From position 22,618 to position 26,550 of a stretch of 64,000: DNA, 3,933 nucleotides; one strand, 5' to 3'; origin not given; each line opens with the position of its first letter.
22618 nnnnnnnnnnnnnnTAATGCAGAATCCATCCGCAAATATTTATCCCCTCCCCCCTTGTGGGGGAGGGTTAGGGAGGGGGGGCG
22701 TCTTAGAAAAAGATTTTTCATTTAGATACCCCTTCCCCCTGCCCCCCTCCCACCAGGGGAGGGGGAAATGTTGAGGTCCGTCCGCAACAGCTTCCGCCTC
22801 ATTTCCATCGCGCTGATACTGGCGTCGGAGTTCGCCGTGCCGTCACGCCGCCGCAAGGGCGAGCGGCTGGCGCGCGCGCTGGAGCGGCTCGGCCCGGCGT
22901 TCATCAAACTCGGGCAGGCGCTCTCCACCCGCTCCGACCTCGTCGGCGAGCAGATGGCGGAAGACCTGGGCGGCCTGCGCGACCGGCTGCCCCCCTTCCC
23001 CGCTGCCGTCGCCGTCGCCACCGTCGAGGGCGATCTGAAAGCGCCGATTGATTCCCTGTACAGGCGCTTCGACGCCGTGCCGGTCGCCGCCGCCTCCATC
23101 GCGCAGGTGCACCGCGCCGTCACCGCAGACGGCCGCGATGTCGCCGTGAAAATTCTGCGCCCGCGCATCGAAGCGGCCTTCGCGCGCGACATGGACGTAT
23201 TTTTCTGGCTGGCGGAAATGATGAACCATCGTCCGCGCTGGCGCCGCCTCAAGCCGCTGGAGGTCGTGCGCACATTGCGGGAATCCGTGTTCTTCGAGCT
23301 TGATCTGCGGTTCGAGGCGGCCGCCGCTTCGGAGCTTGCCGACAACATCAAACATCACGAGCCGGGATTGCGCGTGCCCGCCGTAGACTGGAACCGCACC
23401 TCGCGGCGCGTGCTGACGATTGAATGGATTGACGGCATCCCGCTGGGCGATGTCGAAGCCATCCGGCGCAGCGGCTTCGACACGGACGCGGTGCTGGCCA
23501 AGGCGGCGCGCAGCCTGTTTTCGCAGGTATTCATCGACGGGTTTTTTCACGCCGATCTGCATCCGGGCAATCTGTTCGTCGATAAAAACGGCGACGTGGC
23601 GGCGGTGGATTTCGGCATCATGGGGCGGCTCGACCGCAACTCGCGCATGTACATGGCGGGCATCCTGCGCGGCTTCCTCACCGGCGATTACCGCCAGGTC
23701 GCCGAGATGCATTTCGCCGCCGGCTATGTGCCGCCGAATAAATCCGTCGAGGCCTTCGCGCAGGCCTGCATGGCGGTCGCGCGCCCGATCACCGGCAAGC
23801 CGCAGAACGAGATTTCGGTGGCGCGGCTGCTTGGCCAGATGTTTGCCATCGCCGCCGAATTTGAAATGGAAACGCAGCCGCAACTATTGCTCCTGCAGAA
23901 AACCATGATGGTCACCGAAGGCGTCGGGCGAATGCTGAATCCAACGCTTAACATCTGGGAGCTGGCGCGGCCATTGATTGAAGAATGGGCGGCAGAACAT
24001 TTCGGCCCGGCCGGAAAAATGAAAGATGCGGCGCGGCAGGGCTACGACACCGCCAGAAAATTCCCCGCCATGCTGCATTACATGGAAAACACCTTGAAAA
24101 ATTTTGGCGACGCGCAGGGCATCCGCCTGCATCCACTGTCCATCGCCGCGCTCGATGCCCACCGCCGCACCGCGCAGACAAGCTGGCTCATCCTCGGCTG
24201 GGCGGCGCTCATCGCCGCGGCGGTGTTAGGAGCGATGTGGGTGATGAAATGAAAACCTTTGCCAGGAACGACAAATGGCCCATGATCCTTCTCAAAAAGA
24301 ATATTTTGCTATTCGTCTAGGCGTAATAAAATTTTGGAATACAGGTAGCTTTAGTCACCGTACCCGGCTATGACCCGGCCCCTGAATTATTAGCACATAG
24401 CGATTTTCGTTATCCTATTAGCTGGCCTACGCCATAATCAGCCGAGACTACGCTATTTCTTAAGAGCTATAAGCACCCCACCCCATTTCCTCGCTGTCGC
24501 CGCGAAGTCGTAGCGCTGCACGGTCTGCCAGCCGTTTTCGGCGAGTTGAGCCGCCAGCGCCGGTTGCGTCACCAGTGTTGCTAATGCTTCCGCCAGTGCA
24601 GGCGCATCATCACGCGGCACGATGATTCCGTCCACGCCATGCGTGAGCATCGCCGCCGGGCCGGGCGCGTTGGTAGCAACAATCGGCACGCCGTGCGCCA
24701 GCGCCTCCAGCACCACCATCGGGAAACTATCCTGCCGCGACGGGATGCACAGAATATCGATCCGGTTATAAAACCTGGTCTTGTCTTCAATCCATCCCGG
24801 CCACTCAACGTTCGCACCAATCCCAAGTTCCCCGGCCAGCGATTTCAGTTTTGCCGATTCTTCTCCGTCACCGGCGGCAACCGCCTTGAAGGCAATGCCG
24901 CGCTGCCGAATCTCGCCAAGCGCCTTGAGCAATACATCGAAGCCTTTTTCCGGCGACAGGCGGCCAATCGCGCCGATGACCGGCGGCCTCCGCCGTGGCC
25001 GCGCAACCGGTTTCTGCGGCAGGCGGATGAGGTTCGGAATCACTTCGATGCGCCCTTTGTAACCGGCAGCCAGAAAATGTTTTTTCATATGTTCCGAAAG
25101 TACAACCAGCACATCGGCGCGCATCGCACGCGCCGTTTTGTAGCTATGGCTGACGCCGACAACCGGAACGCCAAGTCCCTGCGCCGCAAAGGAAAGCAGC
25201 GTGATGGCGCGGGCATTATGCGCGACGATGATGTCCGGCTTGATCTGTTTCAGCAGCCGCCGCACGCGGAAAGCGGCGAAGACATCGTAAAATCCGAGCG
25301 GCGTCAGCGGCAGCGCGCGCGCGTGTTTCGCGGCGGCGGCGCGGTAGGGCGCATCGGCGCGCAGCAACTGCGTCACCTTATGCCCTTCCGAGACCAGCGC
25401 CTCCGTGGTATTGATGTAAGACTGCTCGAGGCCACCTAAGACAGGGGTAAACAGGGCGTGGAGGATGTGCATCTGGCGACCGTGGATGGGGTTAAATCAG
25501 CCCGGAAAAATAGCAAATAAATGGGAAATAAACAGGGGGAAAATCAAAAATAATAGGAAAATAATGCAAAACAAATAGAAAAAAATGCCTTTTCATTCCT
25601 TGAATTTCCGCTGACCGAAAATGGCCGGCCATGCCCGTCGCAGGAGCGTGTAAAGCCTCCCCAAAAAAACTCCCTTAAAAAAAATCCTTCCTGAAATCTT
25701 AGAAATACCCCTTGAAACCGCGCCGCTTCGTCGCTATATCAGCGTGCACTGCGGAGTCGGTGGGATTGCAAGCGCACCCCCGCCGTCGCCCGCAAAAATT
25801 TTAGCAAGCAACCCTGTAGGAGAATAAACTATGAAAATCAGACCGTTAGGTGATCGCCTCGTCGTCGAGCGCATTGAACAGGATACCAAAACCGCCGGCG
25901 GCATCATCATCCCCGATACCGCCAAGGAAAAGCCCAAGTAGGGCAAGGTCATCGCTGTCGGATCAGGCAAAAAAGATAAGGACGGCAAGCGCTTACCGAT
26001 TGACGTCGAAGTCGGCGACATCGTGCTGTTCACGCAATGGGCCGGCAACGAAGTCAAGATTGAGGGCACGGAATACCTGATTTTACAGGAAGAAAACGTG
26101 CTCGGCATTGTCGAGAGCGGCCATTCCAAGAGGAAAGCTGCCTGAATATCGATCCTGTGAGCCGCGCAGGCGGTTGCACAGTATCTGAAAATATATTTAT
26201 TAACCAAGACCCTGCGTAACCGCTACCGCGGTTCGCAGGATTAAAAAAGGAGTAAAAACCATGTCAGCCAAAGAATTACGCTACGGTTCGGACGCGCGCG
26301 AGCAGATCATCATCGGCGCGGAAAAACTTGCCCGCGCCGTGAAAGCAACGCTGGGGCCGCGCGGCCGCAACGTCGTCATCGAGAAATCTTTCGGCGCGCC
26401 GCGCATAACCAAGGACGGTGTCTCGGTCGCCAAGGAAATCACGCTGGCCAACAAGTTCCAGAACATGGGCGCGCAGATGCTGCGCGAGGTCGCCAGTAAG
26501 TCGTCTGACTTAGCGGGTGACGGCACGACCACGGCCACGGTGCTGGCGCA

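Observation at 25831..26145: groES carries an in-frame amber codon while groEL and the heat-shock promoter look intact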

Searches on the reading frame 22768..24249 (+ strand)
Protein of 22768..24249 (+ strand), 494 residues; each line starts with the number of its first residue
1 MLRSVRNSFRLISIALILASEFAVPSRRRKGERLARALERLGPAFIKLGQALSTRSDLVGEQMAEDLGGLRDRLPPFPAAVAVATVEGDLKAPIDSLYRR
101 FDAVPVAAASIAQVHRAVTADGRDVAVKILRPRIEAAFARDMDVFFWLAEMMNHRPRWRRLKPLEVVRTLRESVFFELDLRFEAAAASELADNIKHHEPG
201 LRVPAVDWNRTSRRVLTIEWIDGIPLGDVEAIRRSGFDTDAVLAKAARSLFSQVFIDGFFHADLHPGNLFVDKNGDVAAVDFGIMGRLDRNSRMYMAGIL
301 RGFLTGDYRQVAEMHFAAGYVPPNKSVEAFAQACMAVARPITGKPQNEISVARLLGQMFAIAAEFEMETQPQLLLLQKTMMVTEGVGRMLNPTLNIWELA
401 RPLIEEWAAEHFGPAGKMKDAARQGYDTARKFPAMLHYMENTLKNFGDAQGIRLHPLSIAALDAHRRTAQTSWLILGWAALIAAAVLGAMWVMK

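Call 13: find_encoding_contigs(protein=window:22768-24249:+, flank=10000, max_places=10)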
Protein window:22768-24249:+ (494 aa): 1 contig read that carries it; 1 place shown.
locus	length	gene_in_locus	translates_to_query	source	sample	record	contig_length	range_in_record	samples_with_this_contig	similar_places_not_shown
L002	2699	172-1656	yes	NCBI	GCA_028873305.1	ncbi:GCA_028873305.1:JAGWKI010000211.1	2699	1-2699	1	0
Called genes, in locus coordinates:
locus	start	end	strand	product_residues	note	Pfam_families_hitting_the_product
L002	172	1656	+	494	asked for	PF03109:ABC1, PF27536:UbiB_helical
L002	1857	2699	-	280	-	PF13439:Glyco_transf_4, PF13579:Glyco_trans_4_4, PF20706:GT4-conflict, PF00534:Glycos_transf_1, PF13692:Glyco_trans_1_4, PF13524:Glyco_trans_1_2 (weak)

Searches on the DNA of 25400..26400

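Call 38: search_rna_families(source=window, start=25400, end=26400, threshold=evalue, max_evalue=1)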
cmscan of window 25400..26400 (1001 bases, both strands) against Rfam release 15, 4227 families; matches with E-value up to 1: 2.
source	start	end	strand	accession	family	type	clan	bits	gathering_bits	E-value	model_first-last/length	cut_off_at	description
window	26162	26231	-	RF04076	mir-H11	Gene; miRNA;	-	20.5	70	0.87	1-72/72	no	mir-H11 microRNA precursor family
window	26294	26323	-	RF00321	snoZ247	Gene; snRNA; snoRNA; CD-box;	-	18.3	38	0.97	1-139/139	no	Small nucleolar RNA Z247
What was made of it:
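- On Programmed stop-codon read-through / recoding site: No Rfam hit comes near its threshold (call 38).
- There is no Rfam match (call 38).
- Tried and rejected: The Rfam search gave only chance-level hits (call 38).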
